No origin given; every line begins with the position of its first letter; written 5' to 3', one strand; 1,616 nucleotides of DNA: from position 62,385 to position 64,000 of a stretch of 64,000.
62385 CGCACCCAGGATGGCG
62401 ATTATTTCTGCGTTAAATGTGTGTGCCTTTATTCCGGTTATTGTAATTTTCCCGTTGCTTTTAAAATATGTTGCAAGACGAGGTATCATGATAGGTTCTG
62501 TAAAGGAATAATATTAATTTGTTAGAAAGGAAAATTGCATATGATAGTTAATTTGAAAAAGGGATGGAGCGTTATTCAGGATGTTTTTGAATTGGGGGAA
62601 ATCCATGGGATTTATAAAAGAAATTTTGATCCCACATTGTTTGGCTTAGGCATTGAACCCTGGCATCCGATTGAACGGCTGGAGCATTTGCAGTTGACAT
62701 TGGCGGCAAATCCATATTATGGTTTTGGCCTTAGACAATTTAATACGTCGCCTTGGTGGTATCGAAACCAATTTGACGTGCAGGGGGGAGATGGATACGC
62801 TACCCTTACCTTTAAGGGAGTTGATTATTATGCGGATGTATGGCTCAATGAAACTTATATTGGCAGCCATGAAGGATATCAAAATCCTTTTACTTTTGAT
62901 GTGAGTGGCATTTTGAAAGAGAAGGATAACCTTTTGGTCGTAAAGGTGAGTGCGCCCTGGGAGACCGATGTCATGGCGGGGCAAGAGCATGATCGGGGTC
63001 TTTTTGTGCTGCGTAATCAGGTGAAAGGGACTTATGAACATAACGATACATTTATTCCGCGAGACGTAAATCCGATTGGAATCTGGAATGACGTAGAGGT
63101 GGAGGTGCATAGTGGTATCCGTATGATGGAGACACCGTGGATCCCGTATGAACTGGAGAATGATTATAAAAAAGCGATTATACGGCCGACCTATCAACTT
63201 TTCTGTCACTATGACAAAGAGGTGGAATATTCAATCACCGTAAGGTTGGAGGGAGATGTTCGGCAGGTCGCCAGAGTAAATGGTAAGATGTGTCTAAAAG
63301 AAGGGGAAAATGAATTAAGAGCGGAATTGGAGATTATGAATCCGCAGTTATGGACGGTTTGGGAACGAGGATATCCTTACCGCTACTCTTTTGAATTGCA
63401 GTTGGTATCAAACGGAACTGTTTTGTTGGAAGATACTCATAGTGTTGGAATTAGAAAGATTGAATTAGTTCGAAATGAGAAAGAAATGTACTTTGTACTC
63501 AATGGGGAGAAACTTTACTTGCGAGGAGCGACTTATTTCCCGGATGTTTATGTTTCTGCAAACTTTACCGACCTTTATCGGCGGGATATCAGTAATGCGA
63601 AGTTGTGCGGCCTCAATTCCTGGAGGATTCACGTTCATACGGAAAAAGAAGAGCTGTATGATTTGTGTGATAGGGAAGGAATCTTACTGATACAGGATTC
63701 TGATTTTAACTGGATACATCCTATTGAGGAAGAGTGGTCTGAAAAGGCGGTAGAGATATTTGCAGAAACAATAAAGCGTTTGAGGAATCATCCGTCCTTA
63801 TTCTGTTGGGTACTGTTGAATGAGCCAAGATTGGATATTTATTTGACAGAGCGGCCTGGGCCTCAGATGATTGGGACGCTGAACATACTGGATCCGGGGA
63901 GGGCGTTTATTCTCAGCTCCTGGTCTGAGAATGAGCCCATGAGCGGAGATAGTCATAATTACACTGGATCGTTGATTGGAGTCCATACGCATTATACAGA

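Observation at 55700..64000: AT-rich acquired locus pairing a rare-sugar 3-epimerase with an oligosaccharide ABC importer and a GH2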

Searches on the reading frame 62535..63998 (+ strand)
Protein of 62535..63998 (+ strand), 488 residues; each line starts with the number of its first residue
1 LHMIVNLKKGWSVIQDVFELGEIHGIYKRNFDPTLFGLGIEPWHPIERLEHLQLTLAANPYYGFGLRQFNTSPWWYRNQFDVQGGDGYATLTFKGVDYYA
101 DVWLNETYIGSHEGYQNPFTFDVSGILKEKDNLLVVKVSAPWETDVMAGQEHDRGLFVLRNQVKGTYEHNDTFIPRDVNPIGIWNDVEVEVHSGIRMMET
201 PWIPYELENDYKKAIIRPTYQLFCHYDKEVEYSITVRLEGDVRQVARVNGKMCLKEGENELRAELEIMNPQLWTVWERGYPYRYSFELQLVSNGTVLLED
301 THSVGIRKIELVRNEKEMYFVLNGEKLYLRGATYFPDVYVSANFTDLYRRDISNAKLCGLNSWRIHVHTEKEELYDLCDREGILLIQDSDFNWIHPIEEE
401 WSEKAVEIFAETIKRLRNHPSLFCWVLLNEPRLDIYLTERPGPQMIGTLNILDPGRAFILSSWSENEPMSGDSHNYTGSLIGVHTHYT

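Call 3: search_protein_families(library=pfam, proteins=[window:62535-63998:+])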
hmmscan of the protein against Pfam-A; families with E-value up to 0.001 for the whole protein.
window:62535-63998:+ (488 aa): 5 families
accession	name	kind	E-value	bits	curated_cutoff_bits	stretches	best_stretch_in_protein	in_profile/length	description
PF22666.2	Glyco_hydro_2_N2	-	4.6e-15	56.5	27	1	56-153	29-132/167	Glycosyl hydrolase 2 galactose-binding domain-like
PF02836.23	Glyco_hydro_2_C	-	7.9e-11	42.1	21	1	318-437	6-142/302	Glycosyl hydrolases family 2, TIM barrel domain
PF00703.27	Glyco_hydro_2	-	5.3e-10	40.5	23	1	199-307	4-109/109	Glycosyl hydrolases family 2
PF02837.24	Glyco_hydro_2_N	-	1.1e-09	38.9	28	1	75-157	68-150/169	Glycosyl hydrolases family 2, sugar binding domain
PF13364.12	BetaGal_ABD2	-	5e-05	24.4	23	1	68-139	31-107/112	Beta-galactosidase second all-beta domain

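Call 4: search_protein_families(library=ncbifam, proteins=[window:62535-63998:+])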
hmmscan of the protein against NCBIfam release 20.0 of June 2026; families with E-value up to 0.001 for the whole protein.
window:62535-63998:+ (488 aa): 11 families
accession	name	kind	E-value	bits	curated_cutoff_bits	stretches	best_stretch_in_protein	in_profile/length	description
NF041462.1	GalA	equivalog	4.2e-29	101.2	900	2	211-458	193-433/763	beta-galactosidase GalA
NF007666.0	PRK10340.1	equivalog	6.5e-25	87.2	1284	2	182-431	196-450/1030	beta-galactosidase subunit alpha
NF041463.1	GalB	equivalog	6e-23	80.6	900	2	253-430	297-478/869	beta-galactosidase GalB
NF050095.1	BetGlucuronLacZ4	equivalog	2.8e-22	78.6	950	1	91-430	81-407/666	beta-glucuronidase LacZ4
NF007538.0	PRK10150.1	equivalog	4.3e-22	78.2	544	1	74-433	67-423/607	beta-glucuronidase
NF049877.1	GlucurArabfur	equivalog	4.6e-21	74.2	1800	1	74-433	424-772/1400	beta-d-glucuronidase/beta-L-arabinofuranosidase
NF052611.1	beta_gal_Bga2A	equivalog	3e-20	71.9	999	2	182-430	200-457/1007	beta-galactosidase, LacZ type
NF007074.0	PRK09525.1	subfamily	1.7e-18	65.9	1221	1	79-430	127-462/1027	beta-galactosidase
NF049890.1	Bet1-4galacdseBT4151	equivalog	4.5e-11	41.4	1500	1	74-431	109-450/952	exo-beta-1,4-galactosidase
NF041100.1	betagal_LacZ_Ttogales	equivalog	4.7e-10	37.8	2000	1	182-430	195-442/1090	beta-galactosidase LacZ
NF045579.1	rhamnoside_JR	domain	8.4e-05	22.7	50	0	90-148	62-118/123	glycosylhydrolase-like jelly roll fold domain-containing protein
